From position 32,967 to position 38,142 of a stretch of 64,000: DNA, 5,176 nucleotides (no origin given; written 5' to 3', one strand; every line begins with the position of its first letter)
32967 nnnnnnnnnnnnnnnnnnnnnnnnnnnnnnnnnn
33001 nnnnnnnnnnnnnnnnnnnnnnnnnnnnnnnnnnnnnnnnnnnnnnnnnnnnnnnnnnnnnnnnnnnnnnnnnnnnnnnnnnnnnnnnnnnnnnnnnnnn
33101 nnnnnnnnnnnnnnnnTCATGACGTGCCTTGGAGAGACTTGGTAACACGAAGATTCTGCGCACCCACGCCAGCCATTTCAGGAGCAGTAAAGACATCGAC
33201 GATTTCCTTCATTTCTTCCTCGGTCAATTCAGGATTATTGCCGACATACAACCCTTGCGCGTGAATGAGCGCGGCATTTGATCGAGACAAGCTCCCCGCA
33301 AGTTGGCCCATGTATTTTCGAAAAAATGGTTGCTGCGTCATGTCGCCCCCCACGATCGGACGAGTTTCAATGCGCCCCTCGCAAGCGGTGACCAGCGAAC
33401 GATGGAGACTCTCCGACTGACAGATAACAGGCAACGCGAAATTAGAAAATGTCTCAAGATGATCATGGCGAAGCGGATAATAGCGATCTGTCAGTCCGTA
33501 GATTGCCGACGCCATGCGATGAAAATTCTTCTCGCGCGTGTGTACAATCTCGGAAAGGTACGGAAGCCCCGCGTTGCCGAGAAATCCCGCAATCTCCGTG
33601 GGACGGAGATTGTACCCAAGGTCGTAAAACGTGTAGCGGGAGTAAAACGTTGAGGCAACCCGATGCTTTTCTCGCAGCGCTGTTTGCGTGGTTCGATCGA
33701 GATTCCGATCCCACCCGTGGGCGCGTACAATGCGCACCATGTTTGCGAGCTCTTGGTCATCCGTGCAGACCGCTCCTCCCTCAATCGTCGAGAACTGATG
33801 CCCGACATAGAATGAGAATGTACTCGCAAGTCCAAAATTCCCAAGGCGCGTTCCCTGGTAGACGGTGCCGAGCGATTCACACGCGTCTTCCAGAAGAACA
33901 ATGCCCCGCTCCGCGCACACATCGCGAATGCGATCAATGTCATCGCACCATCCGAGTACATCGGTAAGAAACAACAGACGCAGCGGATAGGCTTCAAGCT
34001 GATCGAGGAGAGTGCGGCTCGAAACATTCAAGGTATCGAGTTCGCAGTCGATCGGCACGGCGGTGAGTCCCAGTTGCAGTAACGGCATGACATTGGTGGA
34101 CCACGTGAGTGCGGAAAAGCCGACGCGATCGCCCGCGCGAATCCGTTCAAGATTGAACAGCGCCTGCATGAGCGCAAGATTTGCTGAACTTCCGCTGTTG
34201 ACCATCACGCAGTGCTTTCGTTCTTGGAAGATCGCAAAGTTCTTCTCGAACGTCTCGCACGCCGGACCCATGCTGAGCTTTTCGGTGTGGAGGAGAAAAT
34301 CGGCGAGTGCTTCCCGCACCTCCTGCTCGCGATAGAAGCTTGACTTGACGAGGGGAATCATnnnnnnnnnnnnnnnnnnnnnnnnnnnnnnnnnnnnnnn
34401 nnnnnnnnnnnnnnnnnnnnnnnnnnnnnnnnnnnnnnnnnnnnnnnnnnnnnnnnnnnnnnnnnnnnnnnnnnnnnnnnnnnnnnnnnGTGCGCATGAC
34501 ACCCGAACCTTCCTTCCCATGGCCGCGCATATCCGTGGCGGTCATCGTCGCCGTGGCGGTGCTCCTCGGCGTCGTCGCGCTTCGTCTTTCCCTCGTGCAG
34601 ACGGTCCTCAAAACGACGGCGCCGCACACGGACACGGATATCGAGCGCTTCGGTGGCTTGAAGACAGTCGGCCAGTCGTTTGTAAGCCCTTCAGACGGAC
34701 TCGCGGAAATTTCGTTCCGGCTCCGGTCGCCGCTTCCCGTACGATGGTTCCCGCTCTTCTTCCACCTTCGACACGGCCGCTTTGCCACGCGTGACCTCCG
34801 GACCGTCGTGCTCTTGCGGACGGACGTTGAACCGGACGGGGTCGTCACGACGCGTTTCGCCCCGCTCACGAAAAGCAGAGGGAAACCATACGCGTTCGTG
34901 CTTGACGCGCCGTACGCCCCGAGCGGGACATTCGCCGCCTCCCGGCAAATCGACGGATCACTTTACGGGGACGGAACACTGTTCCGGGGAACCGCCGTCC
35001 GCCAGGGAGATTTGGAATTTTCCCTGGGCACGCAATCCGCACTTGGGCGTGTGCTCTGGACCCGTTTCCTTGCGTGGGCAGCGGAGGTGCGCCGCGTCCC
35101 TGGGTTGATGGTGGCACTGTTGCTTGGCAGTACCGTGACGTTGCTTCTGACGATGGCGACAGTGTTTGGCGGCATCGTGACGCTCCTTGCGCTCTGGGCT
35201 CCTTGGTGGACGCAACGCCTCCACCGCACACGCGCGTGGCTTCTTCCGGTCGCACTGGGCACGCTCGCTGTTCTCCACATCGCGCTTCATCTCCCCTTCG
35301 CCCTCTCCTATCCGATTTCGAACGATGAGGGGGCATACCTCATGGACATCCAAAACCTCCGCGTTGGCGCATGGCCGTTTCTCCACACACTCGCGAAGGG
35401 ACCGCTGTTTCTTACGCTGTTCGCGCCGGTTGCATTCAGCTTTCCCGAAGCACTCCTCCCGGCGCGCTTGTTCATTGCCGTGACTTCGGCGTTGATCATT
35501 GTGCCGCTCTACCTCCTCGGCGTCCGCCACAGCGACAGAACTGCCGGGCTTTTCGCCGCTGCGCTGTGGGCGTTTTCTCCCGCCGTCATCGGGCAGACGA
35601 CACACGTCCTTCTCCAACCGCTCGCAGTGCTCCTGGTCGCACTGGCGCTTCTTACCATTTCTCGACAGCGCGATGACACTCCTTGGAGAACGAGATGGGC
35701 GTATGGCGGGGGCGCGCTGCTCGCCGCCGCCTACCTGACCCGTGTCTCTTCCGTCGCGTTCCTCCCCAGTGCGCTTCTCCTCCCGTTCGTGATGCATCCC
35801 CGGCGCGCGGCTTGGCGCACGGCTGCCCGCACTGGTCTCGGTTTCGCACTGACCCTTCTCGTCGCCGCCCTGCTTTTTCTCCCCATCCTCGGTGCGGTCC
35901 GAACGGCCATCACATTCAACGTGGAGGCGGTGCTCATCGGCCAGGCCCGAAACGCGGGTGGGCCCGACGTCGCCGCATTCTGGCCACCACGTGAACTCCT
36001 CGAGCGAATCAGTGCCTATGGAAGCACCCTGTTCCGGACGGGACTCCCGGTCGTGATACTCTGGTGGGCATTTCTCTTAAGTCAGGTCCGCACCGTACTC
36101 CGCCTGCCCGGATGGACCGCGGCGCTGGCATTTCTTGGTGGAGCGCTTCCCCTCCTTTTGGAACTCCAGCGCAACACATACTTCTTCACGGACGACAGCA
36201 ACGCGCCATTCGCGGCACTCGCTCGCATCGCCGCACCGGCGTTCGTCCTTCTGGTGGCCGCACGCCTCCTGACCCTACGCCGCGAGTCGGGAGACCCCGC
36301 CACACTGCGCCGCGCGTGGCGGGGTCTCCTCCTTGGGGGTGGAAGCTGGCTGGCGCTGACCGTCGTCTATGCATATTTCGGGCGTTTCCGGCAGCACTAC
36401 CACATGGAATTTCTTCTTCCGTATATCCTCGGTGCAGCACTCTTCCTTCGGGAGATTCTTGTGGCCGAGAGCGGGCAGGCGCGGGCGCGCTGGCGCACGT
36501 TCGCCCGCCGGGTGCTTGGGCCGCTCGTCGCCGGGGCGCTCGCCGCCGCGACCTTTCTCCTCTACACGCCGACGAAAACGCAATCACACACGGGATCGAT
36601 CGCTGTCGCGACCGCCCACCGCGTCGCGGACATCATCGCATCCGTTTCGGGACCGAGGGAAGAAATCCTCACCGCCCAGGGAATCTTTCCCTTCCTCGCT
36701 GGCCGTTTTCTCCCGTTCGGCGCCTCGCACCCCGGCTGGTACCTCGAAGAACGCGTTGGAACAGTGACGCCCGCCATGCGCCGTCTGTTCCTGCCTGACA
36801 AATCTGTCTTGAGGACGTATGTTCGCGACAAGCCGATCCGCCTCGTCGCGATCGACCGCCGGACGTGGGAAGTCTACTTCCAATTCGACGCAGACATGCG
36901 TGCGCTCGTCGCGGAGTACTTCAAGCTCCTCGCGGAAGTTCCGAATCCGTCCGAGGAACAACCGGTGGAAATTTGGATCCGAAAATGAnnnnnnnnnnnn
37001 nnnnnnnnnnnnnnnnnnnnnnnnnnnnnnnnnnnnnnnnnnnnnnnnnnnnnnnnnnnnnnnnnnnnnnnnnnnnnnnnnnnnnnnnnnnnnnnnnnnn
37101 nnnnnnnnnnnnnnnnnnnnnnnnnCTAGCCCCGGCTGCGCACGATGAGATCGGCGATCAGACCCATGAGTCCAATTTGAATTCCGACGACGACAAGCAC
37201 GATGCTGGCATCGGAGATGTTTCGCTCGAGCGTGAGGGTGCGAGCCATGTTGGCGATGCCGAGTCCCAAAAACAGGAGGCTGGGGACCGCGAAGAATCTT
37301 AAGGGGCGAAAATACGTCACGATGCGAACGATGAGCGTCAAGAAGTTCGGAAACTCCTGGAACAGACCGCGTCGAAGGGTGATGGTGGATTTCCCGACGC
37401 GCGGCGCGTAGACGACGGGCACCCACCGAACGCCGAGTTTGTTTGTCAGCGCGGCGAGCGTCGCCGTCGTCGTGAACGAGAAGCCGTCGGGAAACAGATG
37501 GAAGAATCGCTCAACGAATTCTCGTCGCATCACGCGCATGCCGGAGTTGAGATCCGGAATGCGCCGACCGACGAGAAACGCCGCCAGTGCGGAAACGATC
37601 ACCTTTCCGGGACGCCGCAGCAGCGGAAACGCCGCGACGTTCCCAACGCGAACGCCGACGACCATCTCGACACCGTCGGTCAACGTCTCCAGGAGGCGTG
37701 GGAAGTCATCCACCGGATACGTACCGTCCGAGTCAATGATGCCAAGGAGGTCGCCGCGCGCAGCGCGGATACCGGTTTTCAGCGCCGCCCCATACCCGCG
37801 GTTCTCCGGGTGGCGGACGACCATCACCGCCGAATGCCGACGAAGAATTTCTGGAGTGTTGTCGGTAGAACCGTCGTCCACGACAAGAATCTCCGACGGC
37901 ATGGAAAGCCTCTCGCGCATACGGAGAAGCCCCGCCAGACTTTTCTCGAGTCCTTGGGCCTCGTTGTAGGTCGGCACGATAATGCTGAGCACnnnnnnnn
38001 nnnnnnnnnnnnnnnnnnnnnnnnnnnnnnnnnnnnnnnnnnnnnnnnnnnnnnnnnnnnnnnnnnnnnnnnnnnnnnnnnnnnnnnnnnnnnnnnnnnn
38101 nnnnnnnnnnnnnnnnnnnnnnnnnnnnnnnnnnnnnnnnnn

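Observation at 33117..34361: DegT-fold enzyme with His replacing the Schiff-base Lys: predicted ColD/E1/SpnQ-type sugar 3-dehydrase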

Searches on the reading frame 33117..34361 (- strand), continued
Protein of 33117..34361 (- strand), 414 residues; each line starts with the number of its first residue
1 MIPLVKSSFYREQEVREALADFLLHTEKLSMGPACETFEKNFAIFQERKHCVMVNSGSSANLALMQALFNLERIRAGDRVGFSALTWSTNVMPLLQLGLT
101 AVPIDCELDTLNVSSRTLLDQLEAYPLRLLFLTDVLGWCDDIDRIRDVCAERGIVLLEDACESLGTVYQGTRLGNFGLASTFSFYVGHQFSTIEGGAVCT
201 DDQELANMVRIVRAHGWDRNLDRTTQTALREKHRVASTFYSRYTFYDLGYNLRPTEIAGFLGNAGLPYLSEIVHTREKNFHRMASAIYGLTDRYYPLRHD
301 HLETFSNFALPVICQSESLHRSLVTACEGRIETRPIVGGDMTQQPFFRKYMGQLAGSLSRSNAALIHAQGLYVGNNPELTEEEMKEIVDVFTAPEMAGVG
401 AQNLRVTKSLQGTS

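Call 83: find_encoding_contigs(protein=P0004, flank=10000, max_places=1)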
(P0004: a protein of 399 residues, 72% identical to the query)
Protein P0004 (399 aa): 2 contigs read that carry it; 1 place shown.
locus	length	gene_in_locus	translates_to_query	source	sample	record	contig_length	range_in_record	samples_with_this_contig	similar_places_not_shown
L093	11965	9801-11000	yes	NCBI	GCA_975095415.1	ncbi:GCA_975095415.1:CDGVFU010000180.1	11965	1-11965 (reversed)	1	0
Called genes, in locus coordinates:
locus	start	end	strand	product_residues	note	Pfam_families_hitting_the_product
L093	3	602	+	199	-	?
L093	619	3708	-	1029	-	PF00561:Abhydrolase_1, PF01674:Lipase_2 (weak), PF02089:Palm_thioest (weak), PF12697:Abhydrolase_6, PF07819:PGAP1 (weak)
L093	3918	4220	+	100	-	PF10041:DUF2277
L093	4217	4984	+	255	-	-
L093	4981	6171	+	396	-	PF01068:DNA_ligase_A_M, PF04679:DNA_ligase_A_C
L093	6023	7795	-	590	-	PF02776:TPP_enzyme_N, PF00205:TPP_enzyme_M, PF02775:TPP_enzyme_C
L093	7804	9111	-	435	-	PF21686:LigD_Prim-Pol, PF01896:DNA_primase_S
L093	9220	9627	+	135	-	-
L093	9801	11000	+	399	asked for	PF01041:DegT_DnrJ_EryC1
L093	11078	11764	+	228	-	PF00535:Glycos_transf_2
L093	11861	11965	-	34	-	?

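Call 84: find_encoding_contigs(protein=P0014, flank=10000, max_places=1)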
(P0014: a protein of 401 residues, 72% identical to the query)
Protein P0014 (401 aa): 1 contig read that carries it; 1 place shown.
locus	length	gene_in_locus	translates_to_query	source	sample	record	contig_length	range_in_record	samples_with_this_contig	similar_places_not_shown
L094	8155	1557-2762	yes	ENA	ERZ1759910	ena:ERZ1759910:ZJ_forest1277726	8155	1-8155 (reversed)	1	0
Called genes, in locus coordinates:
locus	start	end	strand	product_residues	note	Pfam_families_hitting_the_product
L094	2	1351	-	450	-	?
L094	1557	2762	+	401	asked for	PF01041:DegT_DnrJ_EryC1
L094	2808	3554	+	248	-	PF00535:Glycos_transf_2, PF13641:Glyco_tranf_2_3 (weak)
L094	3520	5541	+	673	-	-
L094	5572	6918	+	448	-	-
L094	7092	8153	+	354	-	?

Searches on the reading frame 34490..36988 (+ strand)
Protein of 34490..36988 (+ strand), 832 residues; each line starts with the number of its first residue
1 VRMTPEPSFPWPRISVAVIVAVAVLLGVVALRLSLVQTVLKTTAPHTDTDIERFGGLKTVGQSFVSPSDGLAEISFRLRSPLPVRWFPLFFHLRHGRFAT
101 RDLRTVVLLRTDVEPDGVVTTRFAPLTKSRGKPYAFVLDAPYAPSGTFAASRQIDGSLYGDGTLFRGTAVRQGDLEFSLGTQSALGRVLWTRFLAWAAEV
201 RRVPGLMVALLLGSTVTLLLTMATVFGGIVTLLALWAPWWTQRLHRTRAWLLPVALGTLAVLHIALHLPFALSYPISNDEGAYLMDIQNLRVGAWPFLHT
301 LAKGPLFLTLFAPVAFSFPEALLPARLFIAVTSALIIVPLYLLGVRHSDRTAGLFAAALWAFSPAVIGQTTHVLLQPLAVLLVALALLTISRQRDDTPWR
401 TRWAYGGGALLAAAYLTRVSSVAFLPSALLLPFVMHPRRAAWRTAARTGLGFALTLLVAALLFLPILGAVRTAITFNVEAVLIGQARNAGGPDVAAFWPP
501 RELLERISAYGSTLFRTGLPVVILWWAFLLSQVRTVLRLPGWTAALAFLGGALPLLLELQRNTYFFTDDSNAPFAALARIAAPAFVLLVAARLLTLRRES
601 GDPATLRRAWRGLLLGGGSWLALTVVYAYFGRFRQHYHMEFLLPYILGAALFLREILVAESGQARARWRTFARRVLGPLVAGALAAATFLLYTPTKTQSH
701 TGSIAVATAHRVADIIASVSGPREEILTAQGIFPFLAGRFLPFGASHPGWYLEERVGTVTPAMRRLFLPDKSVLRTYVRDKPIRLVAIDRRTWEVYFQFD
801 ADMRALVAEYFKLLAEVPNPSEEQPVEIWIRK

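Call 7: search_protein_families(library=pfam, proteins=[window:34490-36988:+], max_evalue=0.001)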
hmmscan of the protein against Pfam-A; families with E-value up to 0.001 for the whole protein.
window:34490-36988:+ (832 aa): 1 family
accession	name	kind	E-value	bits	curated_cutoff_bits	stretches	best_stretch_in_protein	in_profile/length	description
PF13231.12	PMT_2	-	1.7e-07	32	26.1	1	319-465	18-156/160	Dolichyl-phosphate-mannose-protein mannosyltransferase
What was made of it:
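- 34490..36988 (+): Divergently transcribed GT-C glycosyltransferase of the PMT_2/ArnT type, 832 aa. Pfam PMT_2 1.7e-7, 32.0 bits against a cut-off of 26.1 (call 7).
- On Polyprenyl-phosphate (three-component / Arn-like) glycosylation module, for the surrounding cassette: 34490-36988 passes Pfam PMT_2 (32.0 > 26.1, call 7).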

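Call 22: search_protein_families(library=ncbifam, proteins=[window:34490-36988:+], max_evalue=0.00001)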
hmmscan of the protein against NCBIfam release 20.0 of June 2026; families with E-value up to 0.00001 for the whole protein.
window:34490-36988:+ (832 aa): 0 families

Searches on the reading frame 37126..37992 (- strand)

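Call 7: search_protein_families(library=pfam, proteins=[window:37126-37992:-], max_evalue=0.001)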
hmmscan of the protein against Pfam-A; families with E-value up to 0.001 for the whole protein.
window:37126-37992:- (288 aa): 3 families
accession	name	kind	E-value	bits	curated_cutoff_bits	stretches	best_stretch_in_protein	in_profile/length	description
PF00535.33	Glycos_transf_2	-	1.8e-34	119.5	23.3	1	3-163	1-167/168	Glycosyl transferase family 2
PF13641.12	Glyco_tranf_2_3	-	1.8e-09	38.4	27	1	2-114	3-122/230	Glycosyltransferase like family 2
PF13704.12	Glyco_tranf_2_4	-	5.7e-05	24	27.5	1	33-66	20-53/98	Glycosyl transferase family 2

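Call 22: search_protein_families(library=ncbifam, proteins=[window:37126-37992:-], max_evalue=0.00001)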
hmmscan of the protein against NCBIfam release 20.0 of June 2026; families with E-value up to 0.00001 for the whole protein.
window:37126-37992:- (288 aa): 14 families
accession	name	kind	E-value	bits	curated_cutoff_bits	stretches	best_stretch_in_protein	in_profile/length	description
TIGR04182.1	glyco_TIGR04182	equivalog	4.3e-33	114.9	325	1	3-286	3-285/293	S-layer glycoprotein N-glycosyltransferase AglJ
NF041391.1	DPhHxTase_Halo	equivalog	6.8e-29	100.4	375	1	8-204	3-192/213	dolichyl-phosphate hexose transferase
NF058614.1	PPMAGASynPpgS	equivalog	3.2e-20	72.5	370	1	4-176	4-177/226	polyprenyl-phospho-N-acetylgalactosaminyl synthase PpgS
NF007986.1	PRK10714.1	equivalog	3.4e-17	62.5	529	1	2-167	8-176/316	undecaprenyl-phosphate 4-deoxy-4-formamido-L-arabinose transferase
TIGR04283.1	glyco_like_mftF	equivalog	3.7e-16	59.4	182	1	2-104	1-97/221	TIGR04283 family arsenosugar biosynthesis glycosyltransferase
TIGR03965.1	mycofact_glyco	equivalog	1.3e-14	54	280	1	3-116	77-191/467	mycofactocin biosynthesis glycosyltransferase MftF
TIGR03937.1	PgaC_IcaA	equivalog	8.1e-14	51.4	422.3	1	2-92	47-138/407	poly-beta-1,6-N-acetyl-D-glucosamine synthase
NF041875.1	EPS_EpsD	equivalog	9.1e-14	51.6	370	1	2-95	1-95/325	exopolysaccharide biosynthesis glycosyltransferase EpsD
NF007482.0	PRK10073.1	equivalog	7.6e-12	44.9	423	1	2-102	8-108/334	glycosyltransferase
NF047588.1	GlcsyltransPgfSStrep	equivalog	3.3e-11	43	500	1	2-118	3-126/308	glycosyltransferase PgfS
NF010496.0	PRK13915.1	equivalog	5.4e-10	38.8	262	1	2-103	33-141/307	glucosyl-3-phosphoglycerate synthase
NF038302.1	EPS_HpsE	equivalog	1.2e-09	37.6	300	1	2-90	3-97/307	hormogonium polysaccharide biosynthesis glycosyltransferase HpsE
NF047683.1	TeichurnBiosyTuaG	equivalog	1.4e-08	34.7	400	1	2-102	8-109/252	teichuronic acid biosynthesis protein TuaG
NF045692.1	OglycostaseCruG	equivalog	9.2e-06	24.8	600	0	2-53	43-91/386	2'-O-glycosyltransferase CruG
